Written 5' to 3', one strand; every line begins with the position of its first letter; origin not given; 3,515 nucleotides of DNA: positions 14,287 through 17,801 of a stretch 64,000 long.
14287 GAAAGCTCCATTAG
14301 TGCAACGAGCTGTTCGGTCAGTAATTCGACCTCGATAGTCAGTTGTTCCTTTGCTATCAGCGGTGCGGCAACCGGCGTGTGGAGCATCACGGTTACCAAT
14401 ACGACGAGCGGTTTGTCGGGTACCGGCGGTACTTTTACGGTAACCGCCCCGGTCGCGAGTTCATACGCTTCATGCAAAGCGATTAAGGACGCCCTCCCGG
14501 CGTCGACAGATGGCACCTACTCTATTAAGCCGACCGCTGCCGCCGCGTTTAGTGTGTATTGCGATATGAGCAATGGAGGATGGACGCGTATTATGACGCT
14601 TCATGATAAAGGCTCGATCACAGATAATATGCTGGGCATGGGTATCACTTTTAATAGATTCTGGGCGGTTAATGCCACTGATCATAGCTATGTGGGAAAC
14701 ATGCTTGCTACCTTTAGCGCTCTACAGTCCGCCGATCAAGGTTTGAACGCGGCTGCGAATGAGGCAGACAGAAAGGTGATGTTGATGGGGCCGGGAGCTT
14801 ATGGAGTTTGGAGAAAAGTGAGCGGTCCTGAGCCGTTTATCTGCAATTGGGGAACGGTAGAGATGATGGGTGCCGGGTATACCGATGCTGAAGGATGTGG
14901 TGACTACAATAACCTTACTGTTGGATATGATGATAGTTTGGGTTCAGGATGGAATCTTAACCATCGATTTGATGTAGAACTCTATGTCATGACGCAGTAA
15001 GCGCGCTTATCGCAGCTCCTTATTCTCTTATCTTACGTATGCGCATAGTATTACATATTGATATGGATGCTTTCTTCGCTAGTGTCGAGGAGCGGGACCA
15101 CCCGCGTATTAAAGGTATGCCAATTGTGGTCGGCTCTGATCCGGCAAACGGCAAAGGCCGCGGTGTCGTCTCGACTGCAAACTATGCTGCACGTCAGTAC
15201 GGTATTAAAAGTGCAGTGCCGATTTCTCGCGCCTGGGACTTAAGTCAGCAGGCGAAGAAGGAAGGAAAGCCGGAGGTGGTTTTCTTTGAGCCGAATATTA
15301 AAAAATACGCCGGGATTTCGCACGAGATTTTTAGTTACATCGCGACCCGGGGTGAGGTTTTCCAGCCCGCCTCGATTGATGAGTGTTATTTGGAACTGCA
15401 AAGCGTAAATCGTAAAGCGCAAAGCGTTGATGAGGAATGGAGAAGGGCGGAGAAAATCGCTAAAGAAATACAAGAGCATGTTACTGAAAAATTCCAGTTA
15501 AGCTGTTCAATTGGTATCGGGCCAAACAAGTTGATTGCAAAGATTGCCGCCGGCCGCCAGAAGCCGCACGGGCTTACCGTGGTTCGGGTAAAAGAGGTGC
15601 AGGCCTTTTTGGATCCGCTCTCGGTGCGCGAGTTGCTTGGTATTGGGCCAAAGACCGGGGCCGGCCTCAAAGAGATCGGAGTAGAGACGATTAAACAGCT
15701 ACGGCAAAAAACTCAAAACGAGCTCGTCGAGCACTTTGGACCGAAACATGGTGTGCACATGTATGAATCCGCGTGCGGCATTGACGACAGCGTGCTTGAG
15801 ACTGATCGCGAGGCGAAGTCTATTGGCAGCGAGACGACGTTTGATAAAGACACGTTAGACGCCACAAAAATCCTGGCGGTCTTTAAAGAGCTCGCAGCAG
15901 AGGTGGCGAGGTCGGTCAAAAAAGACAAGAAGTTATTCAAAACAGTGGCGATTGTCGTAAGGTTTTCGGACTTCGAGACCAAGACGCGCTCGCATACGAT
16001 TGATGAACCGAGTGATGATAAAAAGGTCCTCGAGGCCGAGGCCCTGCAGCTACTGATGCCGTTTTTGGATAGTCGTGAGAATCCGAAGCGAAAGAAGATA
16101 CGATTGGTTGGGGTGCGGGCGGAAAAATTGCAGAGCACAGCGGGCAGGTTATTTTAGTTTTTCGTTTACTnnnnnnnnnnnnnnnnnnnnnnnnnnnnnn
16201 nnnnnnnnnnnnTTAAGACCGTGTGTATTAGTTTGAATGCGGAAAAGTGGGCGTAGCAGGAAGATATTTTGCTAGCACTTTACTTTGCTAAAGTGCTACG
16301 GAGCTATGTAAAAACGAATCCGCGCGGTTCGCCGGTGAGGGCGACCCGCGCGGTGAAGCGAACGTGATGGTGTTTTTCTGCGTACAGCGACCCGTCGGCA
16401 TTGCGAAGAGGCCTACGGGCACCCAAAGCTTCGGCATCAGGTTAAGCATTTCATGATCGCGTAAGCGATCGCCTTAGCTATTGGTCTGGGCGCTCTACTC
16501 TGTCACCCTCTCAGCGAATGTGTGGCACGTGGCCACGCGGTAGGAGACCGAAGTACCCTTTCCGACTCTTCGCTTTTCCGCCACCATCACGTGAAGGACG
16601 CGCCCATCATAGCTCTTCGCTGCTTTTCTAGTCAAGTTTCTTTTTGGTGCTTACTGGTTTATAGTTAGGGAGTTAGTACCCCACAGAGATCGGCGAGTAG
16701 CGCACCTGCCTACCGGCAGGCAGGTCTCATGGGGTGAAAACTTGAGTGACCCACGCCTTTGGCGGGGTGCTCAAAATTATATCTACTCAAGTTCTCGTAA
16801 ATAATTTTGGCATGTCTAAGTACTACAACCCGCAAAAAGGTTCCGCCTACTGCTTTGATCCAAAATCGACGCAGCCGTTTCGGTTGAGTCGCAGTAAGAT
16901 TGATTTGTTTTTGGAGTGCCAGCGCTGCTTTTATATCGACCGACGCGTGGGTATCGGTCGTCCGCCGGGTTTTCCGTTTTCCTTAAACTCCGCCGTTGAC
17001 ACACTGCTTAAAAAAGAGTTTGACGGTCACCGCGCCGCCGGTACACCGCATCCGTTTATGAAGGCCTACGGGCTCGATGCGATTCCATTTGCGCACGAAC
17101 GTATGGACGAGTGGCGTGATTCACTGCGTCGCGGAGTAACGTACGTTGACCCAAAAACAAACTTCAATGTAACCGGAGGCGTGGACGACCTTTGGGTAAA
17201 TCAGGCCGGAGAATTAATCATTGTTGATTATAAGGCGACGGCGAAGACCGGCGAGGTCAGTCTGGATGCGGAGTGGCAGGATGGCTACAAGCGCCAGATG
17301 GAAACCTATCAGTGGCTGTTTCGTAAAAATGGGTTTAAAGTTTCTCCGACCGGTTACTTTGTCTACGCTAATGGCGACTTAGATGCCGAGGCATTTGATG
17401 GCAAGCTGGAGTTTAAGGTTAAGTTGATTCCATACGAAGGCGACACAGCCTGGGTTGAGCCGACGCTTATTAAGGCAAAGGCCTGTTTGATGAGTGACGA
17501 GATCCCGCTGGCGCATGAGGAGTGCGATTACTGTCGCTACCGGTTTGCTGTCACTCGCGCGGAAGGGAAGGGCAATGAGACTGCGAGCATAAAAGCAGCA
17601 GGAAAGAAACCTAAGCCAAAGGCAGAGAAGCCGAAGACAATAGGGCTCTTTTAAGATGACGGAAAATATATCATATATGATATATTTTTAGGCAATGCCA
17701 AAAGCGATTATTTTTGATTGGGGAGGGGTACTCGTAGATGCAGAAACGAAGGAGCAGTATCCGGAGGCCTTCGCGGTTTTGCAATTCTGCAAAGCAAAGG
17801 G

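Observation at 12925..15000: Type IV pilin carrying four IPT/TIG-like repeats and a fibrinogen-related-domain-like tip module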

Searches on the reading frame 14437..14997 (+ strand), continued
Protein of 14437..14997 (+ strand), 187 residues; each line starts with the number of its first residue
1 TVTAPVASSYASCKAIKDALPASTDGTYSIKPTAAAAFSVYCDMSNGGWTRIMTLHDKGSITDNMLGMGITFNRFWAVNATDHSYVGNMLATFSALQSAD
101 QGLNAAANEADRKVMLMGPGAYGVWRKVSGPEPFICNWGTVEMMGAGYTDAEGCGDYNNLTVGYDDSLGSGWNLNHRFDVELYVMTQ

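Call 62: search_protein_families(library=pfam, proteins=[L024:24-1064:+, L024:1182-2372:+, L024:2671-4569:+, L024:4572-5552:+, L024:5604-9431:+, L024:9474-11996:+, L024:12493-14025:+, L024:14030-14899:+, L002:1970-3016:+, L004:7656-8642:+], max_evalue=0.001)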
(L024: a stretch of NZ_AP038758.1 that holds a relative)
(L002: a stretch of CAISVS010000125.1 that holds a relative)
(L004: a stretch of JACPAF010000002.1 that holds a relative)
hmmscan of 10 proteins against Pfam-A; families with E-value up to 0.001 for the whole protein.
L024:24-1064:+ (347 aa): 1 family
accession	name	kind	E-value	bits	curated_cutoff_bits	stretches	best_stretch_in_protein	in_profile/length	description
PF00162.24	PGK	-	1.2e-115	387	27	1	1-337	37-378/379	Phosphoglycerate kinase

L024:1182-2372:+ (397 aa): 2 families
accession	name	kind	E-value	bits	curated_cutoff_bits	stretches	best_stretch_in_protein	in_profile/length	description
PF01368.27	DHH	-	1.5e-17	64.5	28.1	1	22-180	1-125/125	DHH family, N-terminal domain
PF02272.25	DHHA1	-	3.6e-09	37.4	25.9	1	297-390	3-101/102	DHHA1 domain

L024:2671-4569:+ (633 aa): 2 families
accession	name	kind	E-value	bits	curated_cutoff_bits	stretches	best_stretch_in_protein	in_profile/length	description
PF04932.20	Wzy_C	-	3e-09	37.3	31.7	1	203-347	5-149/149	O-Antigen ligase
PF13428.12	TPR_14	-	0.00012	22.9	23.5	0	518-550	11-43/44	Tetratricopeptide repeat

L024:4572-5552:+ (327 aa): 2 families
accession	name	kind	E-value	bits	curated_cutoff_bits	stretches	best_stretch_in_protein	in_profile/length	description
PF02873.21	MurB_C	-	1.3e-26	93.1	27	1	206-324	2-99/99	UDP-N-acetylenolpyruvoylglucosamine reductase, C-terminal domain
PF01565.28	FAD_binding_4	-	7.1e-17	61.8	26.4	1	34-159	2-129/139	FAD binding domain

L024:5604-9431:+ (1276 aa): 4 families
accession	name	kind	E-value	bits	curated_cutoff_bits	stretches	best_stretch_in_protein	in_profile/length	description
PF00147.23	Fibrinogen_C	-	6.4e-20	72.4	22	3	591-637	3-51/221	Fibrinogen beta and gamma chains, C-terminal globular domain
PF13385.13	Laminin_G_3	-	3.4e-15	56.9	27.6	1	1116-1267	9-151/151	Concanavalin A-like lectin/glucanases superfamily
PF07963.17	N_methyl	-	1.3e-05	25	21.2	1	1-26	1-26/27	Prokaryotic N-terminal methylation motif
PF01410.23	COLFI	-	0.00034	20.4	26.2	0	1004-1044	30-70/233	Fibrillar collagen C-terminal domain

L024:9474-11996:+ (841 aa): 1 family
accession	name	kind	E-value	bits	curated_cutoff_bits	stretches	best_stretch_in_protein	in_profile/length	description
PF00050.26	Kazal_1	-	0.0005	20.5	21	1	197-225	1-29/49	Kazal-type serine protease inhibitor domain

L024:12493-14025:+ (511 aa): 3 families
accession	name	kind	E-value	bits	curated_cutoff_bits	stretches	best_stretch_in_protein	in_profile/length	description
PF00091.31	Tubulin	-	1.9e-33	116.8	33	1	49-214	1-188/190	Tubulin/FtsZ family, GTPase domain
PF12327.13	FtsZ_C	-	2.1e-11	44.4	27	1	273-355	9-92/95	FtsZ family, C-terminal domain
PF13809.12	Tubulin_2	-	3.3e-06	27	27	0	52-94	2-49/356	Tubulin like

L024:14030-14899:+ (290 aa): 1 family
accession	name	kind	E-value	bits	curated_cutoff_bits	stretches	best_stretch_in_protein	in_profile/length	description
PF00483.29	NTP_transferase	-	1.6e-28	100.4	21.2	1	13-261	7-233/245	Nucleotidyl transferase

L002:1970-3016:+ (349 aa): 1 family
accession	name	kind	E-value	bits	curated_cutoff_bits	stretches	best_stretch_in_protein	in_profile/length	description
PF13385.13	Laminin_G_3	-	2.2e-15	57.5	27.6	1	195-337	9-151/151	Concanavalin A-like lectin/glucanases superfamily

L004:7656-8642:+ (329 aa): 1 family
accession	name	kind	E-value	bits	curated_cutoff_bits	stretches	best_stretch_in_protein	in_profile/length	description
PF00147.23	Fibrinogen_C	-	0.0003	21.1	22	1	124-172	4-54/221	Fibrinogen beta and gamma chains, C-terminal globular domain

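Call 70: search_protein_families(library=pfam, alignment_id=A2, max_evalue=1)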
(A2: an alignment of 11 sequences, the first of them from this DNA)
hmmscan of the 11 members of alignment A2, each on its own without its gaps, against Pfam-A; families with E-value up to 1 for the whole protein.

A. member 1, seq(187 aa): 2 families
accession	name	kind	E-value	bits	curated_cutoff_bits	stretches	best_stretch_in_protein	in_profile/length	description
PF00147.23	Fibrinogen_C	-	0.0065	16.7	22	1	22-55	13-49/221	Fibrinogen beta and gamma chains, C-terminal globular domain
PF01410.23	COLFI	-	0.015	15.1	26.2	1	12-53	32-75/233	Fibrillar collagen C-terminal domain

B. families by the number of members that match (of 11 scanned): 5 families
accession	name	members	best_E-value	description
PF00147.23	Fibrinogen_C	8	1.9e-06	Fibrinogen beta and gamma chains, C-terminal globular domain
PF01410.23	COLFI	6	1.2e-09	Fibrillar collagen C-terminal domain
PF06451.17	Moricin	1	0.043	Moricin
PF08464.15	Gemini_AC4_5_2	1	0.12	Geminivirus AC4/5 conserved region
PF01695.23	IstB_IS21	1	0.18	IstB-like ATP binding protein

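Call 71: search_protein_families(library=pfam, proteins=[P0131, L004:7656-8642:+, P0128, P0133, P0141, L009:7593-8561:+], max_evalue=1)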
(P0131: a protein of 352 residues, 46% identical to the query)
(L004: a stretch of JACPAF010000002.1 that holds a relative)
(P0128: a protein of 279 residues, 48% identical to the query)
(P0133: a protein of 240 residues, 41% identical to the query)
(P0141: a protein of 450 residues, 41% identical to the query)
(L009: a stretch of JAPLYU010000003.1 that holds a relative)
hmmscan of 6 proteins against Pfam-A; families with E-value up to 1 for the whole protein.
P0131 (352 aa): 1 family
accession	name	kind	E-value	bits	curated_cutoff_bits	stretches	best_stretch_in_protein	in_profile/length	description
PF00147.23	Fibrinogen_C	-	0.19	11.9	22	1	209-223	32-46/221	Fibrinogen beta and gamma chains, C-terminal globular domain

L004:7656-8642:+ (329 aa): 3 families
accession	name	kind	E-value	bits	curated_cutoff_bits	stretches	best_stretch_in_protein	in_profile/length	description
PF00147.23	Fibrinogen_C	-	0.0003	21.1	22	1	124-172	4-54/221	Fibrinogen beta and gamma chains, C-terminal globular domain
PF01410.23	COLFI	-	0.046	13.5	26.2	1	124-172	32-82/233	Fibrillar collagen C-terminal domain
PF07790.16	Pilin_N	-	0.049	14.9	25.2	1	3-59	1-62/78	Archaeal Type IV pilin, N-terminal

P0128 (279 aa): 2 families
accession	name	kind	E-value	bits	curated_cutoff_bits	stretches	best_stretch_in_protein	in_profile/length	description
PF00147.23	Fibrinogen_C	-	3.7e-06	27.4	22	1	110-155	2-48/221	Fibrinogen beta and gamma chains, C-terminal globular domain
PF07705.17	CARDB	-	0.0014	19.3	22.7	1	39-91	24-72/101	CARDB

P0133 (240 aa): 1 family
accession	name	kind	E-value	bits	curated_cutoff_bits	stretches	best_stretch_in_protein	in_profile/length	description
PF00147.23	Fibrinogen_C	-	0.0011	19.2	22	1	79-117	4-46/221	Fibrinogen beta and gamma chains, C-terminal globular domain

P0141 (450 aa): 2 families
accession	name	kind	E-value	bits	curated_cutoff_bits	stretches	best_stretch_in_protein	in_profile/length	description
PF01410.23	COLFI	-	1.7e-06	27.9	26.2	1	273-320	23-69/233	Fibrillar collagen C-terminal domain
PF00147.23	Fibrinogen_C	-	0.0012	19.1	22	1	283-328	4-46/221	Fibrinogen beta and gamma chains, C-terminal globular domain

L009:7593-8561:+ (323 aa): 5 families
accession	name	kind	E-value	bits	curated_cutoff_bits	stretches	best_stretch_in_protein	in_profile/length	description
PF07963.17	N_methyl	-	9.9e-06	25.4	21.2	1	15-37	4-26/27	Prokaryotic N-terminal methylation motif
PF06305.16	LapA_dom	-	0.002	18.4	28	1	19-61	18-60/64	Lipopolysaccharide assembly protein A domain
PF16732.10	ComP_DUS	-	0.071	14.4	27.3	1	40-92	2-55/87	Type IV minor pilin ComP, DNA uptake sequence receptor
PF24269.1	DUF7467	-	0.087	14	27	1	80-158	25-109/116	Domain of unknown function (DUF7467)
PF08334.16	T2SSG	-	0.18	12.3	21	1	44-77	5-38/108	Type II secretion system (T2SS), protein G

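Call 72: search_protein_families(library=ncbifam, proteins=[P0131, L004:7656-8642:+, P0128, L009:7593-8561:+, L002:3064-3951:+, L024:5604-9431:+], max_evalue=0.1)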
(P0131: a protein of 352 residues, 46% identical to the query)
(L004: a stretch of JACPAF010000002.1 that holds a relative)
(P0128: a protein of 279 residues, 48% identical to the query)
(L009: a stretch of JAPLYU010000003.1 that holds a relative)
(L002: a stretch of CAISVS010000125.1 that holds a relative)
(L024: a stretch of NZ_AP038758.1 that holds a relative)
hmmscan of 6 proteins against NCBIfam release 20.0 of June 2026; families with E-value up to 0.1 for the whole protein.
P0131 (352 aa): 1 family
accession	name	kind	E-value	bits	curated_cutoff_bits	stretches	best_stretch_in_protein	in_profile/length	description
NF040941.1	GGGWT_bact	domain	2.3e-09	37.1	30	1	186-223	1-46/46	fibrinogen-like YCDxxxxGGGW domain-containing protein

L004:7656-8642:+ (329 aa): 2 families
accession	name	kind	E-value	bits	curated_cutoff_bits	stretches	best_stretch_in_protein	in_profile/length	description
NF040941.1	GGGWT_bact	domain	6.2e-12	45.3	30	1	124-164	1-46/46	fibrinogen-like YCDxxxxGGGW domain-containing protein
NF046073.1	UpsA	equivalog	0.003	17.7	130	1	2-75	1-70/136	pilin subunit UpsA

P0128 (279 aa): 1 family
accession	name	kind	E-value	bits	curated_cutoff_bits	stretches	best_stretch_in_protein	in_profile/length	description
NF040941.1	GGGWT_bact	domain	5e-15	55.2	30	1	112-153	1-46/46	fibrinogen-like YCDxxxxGGGW domain-containing protein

L009:7593-8561:+ (323 aa): 11 families
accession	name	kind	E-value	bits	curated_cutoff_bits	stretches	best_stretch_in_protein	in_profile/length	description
TIGR01710.1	typeII_sec_gspG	equivalog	9.7e-11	41.8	88.85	1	16-77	1-62/134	type II secretion system major pseudopilin GspG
NF040941.1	GGGWT_bact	domain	1.3e-10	41.1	30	1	146-183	1-44/46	fibrinogen-like YCDxxxxGGGW domain-containing protein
NF041775.1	typeIV_PilA_Myxo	equivalog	3.6e-09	36.9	400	1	16-124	11-118/214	type IV pilin protein PilA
NF007862.0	PRK10574.1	equivalog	1.2e-08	35.2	138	1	16-75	5-64/145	prepilin peptidase-dependent pilin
TIGR01708.2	typeII_sec_gspH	equivalog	4.7e-07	30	80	1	15-68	1-51/169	type II secretion system minor pseudopilin GspH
TIGR02532.1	IV_pilin_GFxxxE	domain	0.00013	21.6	16.3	1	16-37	2-23/24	prepilin-type N-terminal cleavage/methylation domain-containing protein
NF040999.1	pilin_ComGC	equivalog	0.0012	19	75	1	16-42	2-28/84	competence type IV pilus major pilin ComGC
TIGR02596.1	TIGR02596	subfamily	0.0054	16.8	70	1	18-60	1-43/196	Verru_Chthon cassette protein D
NF007800.0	PRK10506.1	equivalog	0.006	16.4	158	1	12-58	5-51/163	prepilin peptidase-dependent protein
NF041013.1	T4P_ComGE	equivalog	0.026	14.6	49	1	17-72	5-61/83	competence type IV pilus minor pilin ComGE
TIGR02523.1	type_IV_pilV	equivalog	0.062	13.8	52.2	0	16-58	2-47/139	type IV pilus modification protein PilV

L002:3064-3951:+ (296 aa): 11 families
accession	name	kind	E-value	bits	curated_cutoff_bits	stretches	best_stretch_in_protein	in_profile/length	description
NF040941.1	GGGWT_bact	domain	4.1e-12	45.9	30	1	133-172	1-46/46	fibrinogen-like YCDxxxxGGGW domain-containing protein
TIGR01710.1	typeII_sec_gspG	equivalog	1.9e-10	40.9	88.85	1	11-72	1-62/134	type II secretion system major pseudopilin GspG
NF041775.1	typeIV_PilA_Myxo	equivalog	7.1e-08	32.7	400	1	1-44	1-44/214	type IV pilin protein PilA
TIGR01708.2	typeII_sec_gspH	equivalog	1.6e-07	31.5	80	1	11-59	2-50/169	type II secretion system minor pseudopilin GspH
TIGR02532.1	IV_pilin_GFxxxE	domain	2.8e-07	30.1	16.3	1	11-33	2-24/24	prepilin-type N-terminal cleavage/methylation domain-containing protein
NF007862.0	PRK10574.1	equivalog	5.1e-07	29.9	138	1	10-48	4-42/145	prepilin peptidase-dependent pilin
NF040999.1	pilin_ComGC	equivalog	0.00033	20.8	75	1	11-34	2-25/84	competence type IV pilus major pilin ComGC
TIGR02596.1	TIGR02596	subfamily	0.0015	18.6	70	1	13-54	1-42/196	Verru_Chthon cassette protein D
NF007800.0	PRK10506.1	equivalog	0.0035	17.2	158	1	9-47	7-45/163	prepilin peptidase-dependent protein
NF041013.1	T4P_ComGE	equivalog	0.036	14.2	49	1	10-50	3-43/83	competence type IV pilus minor pilin ComGE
NF040982.1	ComGD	equivalog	0.049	14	70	1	10-38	1-29/139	competence type IV pilus minor pilin ComGD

L024:5604-9431:+ (1276 aa): 11 families
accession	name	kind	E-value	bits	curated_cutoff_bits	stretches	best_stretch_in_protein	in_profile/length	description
NF040941.1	GGGWT_bact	domain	9.2e-38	128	30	3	1006-1049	1-44/46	fibrinogen-like YCDxxxxGGGW domain-containing protein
TIGR01710.1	typeII_sec_gspG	equivalog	1.4e-06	28.3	88.85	1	5-113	1-113/134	type II secretion system major pseudopilin GspG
NF041775.1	typeIV_PilA_Myxo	equivalog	4.9e-05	23.4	400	1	4-51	10-57/214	type IV pilin protein PilA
TIGR01708.2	typeII_sec_gspH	equivalog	8.6e-05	22.6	80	1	5-41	2-41/169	type II secretion system minor pseudopilin GspH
NF007862.0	PRK10574.1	equivalog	0.00016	21.8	138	1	1-28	1-28/145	prepilin peptidase-dependent pilin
NF040999.1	pilin_ComGC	equivalog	0.00018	21.6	75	1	5-38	2-35/84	competence type IV pilus major pilin ComGC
NF052521.1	TafC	equivalog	0.00036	19.7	410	1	1062-1272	151-362/373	TafC family fimbrial protein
NF041013.1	T4P_ComGE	equivalog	0.001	19.1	49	1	4-43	3-42/83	competence type IV pilus minor pilin ComGE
TIGR02532.1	IV_pilin_GFxxxE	domain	0.0019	18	16.3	1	5-27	2-24/24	prepilin-type N-terminal cleavage/methylation domain-containing protein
TIGR02596.1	TIGR02596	subfamily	0.012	15.6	70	1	7-32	1-26/196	Verru_Chthon cassette protein D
NF040982.1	ComGD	equivalog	0.064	13.7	70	1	4-36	1-33/139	competence type IV pilus minor pilin ComGD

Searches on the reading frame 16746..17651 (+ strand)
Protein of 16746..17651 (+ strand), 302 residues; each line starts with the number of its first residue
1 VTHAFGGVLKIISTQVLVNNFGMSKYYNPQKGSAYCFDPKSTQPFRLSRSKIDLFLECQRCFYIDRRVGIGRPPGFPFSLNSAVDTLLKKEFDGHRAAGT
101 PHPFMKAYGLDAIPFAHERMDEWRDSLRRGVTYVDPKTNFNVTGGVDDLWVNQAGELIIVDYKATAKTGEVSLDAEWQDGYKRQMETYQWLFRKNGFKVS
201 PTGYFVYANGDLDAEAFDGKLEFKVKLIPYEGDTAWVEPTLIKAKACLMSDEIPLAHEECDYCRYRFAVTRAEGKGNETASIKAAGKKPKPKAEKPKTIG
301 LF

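Call 74: search_protein_families(library=pfam, proteins=[window:16746-17651:+], max_evalue=0.1)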
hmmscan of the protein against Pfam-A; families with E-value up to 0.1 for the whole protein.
window:16746-17651:+ (302 aa): 1 family
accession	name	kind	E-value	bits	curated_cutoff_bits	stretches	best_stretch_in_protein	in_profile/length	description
PF12705.13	PDDEXK_1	-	2.5e-11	44.5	22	1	81-266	38-243/247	PD-(D/E)XK nuclease superfamily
